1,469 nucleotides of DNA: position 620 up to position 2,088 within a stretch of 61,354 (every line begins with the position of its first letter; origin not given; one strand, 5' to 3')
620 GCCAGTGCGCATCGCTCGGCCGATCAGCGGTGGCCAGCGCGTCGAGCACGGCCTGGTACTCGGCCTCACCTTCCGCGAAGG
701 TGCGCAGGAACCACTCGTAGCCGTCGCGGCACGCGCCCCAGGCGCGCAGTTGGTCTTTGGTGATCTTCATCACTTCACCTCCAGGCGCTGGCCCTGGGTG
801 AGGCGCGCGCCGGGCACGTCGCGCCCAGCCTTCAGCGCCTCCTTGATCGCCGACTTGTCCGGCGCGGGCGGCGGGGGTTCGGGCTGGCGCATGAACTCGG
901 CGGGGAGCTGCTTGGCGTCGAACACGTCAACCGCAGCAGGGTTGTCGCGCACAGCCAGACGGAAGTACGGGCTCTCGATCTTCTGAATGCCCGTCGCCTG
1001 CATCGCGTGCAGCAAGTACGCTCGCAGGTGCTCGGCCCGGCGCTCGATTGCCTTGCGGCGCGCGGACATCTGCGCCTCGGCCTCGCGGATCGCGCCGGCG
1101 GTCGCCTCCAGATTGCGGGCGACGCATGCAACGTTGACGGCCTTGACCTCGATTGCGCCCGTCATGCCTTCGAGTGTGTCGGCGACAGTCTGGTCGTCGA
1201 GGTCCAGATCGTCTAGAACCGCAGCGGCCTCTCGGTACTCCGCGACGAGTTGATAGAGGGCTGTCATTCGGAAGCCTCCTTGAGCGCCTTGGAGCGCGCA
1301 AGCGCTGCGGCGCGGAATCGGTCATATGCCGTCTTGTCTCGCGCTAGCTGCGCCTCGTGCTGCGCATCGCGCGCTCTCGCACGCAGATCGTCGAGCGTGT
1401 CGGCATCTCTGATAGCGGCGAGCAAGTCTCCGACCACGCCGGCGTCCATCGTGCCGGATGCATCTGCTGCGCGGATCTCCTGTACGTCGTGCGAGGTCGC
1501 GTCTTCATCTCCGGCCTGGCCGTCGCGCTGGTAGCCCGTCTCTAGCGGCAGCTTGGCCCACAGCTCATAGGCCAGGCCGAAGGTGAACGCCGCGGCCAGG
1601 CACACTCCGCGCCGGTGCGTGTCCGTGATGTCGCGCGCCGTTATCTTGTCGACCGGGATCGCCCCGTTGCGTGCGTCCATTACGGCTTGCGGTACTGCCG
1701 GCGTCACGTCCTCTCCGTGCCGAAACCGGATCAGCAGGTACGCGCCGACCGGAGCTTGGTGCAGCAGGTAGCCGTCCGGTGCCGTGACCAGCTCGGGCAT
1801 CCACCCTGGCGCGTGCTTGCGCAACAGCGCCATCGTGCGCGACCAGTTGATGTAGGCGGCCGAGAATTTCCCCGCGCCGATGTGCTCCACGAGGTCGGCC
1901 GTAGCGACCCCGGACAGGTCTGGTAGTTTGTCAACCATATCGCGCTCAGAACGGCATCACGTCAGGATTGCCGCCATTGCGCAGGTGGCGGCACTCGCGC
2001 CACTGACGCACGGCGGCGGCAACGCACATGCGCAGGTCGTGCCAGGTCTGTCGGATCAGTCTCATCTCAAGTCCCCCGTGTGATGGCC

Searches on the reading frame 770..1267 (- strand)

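Call 24: search_protein_families(library=pfam, proteins=[window:770-1267:-], max_evalue=0.001)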
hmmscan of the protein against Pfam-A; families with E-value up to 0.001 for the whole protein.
window:770-1267:- (165 aa): 1 family
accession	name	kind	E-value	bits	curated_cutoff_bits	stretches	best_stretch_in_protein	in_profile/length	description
PF05565.16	Sipho_Gp157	-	5.3e-50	170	28.6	1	4-165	2-162/162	Siphovirus Gp157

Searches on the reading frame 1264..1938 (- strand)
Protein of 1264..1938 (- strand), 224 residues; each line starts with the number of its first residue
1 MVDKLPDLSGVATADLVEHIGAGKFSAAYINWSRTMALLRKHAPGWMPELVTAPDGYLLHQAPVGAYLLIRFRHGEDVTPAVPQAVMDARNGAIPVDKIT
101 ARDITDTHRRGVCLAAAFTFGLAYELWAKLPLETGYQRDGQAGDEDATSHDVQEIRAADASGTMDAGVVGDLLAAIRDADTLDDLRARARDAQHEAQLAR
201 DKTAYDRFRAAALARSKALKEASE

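Call 24: search_protein_families(library=pfam, proteins=[window:1264-1938:-], max_evalue=0.001)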
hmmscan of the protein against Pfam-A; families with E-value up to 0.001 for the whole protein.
window:1264-1938:- (224 aa): 1 family
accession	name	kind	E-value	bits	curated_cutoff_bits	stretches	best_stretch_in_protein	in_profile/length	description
PF06378.16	SSAP_Sak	-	9.4e-06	25.7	22.3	1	8-130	6-125/152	Sak Single Strand Annealing Protein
